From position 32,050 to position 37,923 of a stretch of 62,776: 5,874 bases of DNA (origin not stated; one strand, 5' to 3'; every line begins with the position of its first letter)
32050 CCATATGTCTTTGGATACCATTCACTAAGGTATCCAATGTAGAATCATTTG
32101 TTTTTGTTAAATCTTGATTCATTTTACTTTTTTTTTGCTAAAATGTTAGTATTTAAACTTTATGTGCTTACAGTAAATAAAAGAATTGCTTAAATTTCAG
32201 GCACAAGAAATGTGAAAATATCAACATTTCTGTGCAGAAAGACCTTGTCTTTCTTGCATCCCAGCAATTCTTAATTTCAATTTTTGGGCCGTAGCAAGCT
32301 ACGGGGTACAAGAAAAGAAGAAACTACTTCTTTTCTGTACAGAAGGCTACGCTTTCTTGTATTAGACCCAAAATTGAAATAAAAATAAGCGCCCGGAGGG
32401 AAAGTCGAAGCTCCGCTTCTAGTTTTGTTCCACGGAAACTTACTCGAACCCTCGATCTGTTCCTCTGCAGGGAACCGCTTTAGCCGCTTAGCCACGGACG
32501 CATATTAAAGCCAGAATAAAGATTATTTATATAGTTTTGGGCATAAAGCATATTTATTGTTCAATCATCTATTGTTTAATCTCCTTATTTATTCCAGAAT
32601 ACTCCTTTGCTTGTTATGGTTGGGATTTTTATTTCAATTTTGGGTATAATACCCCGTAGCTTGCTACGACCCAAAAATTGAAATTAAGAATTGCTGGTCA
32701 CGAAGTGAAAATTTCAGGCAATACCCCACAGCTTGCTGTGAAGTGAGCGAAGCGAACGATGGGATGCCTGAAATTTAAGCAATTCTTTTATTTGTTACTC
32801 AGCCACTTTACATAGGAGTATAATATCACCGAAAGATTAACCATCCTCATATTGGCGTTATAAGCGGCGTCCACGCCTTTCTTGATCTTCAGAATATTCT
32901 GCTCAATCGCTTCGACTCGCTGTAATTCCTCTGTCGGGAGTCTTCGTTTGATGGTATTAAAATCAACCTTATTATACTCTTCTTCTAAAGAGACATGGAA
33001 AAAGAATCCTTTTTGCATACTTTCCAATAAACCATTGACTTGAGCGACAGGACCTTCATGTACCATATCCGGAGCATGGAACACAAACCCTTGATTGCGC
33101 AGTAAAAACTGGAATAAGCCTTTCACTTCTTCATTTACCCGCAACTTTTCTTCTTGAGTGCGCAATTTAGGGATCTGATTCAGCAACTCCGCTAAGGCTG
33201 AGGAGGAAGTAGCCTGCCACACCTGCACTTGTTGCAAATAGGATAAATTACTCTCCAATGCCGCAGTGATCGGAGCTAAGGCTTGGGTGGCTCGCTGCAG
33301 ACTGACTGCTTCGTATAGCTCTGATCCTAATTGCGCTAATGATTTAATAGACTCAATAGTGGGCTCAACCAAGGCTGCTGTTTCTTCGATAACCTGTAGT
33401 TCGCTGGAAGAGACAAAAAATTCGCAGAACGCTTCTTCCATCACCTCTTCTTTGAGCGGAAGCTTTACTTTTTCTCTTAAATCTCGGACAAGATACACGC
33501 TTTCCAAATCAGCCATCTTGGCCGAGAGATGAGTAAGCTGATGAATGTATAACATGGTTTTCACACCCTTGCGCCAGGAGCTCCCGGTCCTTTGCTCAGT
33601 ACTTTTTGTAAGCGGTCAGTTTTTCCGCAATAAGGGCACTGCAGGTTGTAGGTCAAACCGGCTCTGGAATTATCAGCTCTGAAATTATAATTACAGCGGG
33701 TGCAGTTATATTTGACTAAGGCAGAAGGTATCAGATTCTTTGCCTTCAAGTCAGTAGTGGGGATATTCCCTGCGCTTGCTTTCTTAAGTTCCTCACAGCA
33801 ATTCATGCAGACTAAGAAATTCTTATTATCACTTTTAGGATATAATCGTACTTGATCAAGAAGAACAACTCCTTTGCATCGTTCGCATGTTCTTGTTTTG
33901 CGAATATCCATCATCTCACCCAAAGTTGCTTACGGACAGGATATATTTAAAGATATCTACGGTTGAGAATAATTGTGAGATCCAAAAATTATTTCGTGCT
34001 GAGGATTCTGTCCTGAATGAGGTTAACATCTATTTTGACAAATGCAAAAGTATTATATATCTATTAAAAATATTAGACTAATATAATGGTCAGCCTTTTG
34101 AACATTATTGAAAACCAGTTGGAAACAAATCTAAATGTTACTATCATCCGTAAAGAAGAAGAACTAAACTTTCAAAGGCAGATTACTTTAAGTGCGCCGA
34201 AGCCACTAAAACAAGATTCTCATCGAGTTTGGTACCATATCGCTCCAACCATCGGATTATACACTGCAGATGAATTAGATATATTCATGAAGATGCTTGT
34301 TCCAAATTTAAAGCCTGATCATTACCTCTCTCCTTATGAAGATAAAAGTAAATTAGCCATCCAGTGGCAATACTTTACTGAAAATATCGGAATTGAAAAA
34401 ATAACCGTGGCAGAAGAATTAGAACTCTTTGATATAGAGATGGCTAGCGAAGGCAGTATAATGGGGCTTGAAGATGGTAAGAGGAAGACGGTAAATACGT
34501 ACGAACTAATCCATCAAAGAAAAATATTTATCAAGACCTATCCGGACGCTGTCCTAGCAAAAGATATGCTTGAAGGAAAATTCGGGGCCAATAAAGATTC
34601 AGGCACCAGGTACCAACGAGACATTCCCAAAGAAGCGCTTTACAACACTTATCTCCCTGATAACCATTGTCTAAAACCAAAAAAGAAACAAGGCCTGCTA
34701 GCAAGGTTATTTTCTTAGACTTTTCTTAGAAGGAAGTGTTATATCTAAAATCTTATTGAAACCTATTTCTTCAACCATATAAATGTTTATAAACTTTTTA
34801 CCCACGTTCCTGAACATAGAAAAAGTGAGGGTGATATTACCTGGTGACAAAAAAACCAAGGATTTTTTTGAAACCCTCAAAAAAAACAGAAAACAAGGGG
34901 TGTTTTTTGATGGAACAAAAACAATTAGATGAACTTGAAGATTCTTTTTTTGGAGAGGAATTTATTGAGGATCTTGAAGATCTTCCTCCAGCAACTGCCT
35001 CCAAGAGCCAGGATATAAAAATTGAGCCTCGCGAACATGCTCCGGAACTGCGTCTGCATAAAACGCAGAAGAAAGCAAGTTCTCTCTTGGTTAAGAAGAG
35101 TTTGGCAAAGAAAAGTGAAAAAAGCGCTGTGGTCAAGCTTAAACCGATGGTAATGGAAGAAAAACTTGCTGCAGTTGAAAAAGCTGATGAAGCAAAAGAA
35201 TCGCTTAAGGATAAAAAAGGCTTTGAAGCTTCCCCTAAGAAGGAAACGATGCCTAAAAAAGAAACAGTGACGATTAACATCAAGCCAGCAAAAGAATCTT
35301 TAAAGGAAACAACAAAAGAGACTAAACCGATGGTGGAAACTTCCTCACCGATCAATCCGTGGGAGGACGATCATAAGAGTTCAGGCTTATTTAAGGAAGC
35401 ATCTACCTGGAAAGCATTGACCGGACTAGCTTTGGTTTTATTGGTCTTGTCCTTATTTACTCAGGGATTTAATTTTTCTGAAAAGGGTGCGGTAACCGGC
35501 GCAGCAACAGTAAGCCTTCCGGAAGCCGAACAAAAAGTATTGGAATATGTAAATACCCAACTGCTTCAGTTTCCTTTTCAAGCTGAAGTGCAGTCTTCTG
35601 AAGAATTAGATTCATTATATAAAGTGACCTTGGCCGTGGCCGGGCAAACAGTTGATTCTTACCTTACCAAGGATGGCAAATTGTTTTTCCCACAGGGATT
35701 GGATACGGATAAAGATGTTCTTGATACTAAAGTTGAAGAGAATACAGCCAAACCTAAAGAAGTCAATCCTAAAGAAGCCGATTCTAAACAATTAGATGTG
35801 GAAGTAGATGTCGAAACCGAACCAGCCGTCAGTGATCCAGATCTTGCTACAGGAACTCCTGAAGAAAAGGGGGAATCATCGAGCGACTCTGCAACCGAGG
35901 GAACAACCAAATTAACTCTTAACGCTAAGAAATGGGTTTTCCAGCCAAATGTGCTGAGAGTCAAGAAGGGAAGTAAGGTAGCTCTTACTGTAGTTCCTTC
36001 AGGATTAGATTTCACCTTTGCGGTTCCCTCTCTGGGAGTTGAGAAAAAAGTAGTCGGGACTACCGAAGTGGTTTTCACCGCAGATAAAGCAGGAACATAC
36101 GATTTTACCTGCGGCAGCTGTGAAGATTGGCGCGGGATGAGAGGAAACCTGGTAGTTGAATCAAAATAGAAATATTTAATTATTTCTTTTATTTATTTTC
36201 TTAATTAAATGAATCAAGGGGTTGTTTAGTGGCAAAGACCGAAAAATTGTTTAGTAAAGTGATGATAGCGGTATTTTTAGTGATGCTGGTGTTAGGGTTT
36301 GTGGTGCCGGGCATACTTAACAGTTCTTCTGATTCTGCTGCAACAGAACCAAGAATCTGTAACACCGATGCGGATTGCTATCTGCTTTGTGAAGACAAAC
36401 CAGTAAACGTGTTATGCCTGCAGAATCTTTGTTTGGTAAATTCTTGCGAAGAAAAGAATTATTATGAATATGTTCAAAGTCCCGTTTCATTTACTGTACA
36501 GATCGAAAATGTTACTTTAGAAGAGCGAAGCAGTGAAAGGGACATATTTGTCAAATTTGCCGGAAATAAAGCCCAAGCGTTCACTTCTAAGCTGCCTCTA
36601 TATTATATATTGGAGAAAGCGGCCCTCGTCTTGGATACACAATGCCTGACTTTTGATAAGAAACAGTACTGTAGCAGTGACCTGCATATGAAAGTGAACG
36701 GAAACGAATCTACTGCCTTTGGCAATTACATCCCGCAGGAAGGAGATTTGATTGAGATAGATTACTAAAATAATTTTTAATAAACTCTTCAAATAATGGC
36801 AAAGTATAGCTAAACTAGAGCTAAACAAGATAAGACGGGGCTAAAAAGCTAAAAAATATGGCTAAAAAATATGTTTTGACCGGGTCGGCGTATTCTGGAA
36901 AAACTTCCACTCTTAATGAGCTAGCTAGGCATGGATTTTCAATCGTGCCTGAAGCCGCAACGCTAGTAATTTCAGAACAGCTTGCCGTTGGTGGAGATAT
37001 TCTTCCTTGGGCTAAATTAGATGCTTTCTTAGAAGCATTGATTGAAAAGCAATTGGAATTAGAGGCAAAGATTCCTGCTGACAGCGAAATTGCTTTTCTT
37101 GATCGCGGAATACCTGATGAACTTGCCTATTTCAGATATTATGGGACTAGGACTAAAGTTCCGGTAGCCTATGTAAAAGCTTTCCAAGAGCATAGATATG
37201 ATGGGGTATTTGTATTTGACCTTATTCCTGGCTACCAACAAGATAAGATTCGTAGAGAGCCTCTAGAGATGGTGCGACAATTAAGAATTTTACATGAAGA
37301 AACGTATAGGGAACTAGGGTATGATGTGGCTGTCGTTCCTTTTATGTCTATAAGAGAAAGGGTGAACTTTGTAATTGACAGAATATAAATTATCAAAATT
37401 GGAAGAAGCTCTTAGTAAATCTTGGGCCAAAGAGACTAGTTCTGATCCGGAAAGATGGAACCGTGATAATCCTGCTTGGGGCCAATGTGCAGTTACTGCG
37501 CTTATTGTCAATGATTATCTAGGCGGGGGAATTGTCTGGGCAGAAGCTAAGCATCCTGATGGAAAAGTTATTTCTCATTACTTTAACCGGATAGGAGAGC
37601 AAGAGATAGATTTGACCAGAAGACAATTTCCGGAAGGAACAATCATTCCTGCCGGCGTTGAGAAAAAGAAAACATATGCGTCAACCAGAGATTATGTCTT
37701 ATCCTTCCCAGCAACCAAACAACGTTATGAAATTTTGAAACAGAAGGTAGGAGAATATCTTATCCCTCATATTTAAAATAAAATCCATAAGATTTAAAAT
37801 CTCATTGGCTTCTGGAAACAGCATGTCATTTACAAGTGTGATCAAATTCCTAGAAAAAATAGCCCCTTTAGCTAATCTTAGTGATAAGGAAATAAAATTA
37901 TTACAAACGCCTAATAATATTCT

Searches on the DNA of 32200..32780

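Call 88: search_rna_families(source=window, start=32200, end=32780, threshold=evalue, max_evalue=1)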
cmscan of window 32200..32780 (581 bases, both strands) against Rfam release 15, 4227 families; matches with E-value up to 1: 1.
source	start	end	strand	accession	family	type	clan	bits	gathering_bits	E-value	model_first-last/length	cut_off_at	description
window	32433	32496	-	RF00005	tRNA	Gene; tRNA;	CL00001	21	29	0.086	6-65/71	no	tRNA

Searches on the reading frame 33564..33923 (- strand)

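Call 37: search_protein_families(library=pfam, proteins=[window:33564-33923:-], max_evalue=0.05)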
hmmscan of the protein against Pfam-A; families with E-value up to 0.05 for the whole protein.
window:33564-33923:- (120 aa): 7 families
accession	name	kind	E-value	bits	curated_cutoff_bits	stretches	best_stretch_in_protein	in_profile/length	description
PF09723.15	Zn_ribbon_8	-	0.0024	18.3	34.4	1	72-104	6-36/41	Zinc ribbon domain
PF23499.1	YnfU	-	0.0024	18.2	27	1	68-101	13-46/49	YnfU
PF24440.1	DUF7559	-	0.0085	16.8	27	1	92-108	34-50/52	Family of unknown function (DUF7559)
PF25208.1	DUF7838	-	0.013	15.9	28.5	0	70-81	32-43/55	Domain of unknown function (DUF7838)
PF23137.1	HVO_0758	-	0.021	15.1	27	0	72-101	21-50/55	HVO_0758 mu-protein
PF01155.25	HypA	-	0.026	15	28.9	1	67-103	66-96/112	Hydrogenase/urease nickel incorporation, metallochaperone, hypA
PF25206.1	DUF7836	-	0.046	14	26.7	0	68-105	4-42/59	Domain of unknown function (DUF7836)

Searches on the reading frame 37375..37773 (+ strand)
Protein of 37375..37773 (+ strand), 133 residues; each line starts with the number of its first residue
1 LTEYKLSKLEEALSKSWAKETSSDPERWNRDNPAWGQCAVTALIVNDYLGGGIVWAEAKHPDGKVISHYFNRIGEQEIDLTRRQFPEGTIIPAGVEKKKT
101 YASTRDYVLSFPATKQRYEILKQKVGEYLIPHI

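Call 37: search_protein_families(library=pfam, proteins=[window:37375-37773:+], max_evalue=0.05)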
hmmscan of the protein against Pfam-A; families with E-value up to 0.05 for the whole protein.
window:37375-37773:+ (133 aa): 1 family
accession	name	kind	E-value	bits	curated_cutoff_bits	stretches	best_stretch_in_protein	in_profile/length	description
PF24585.1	YunG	-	1.9e-33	115.5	27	1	6-128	2-114/116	YunG protein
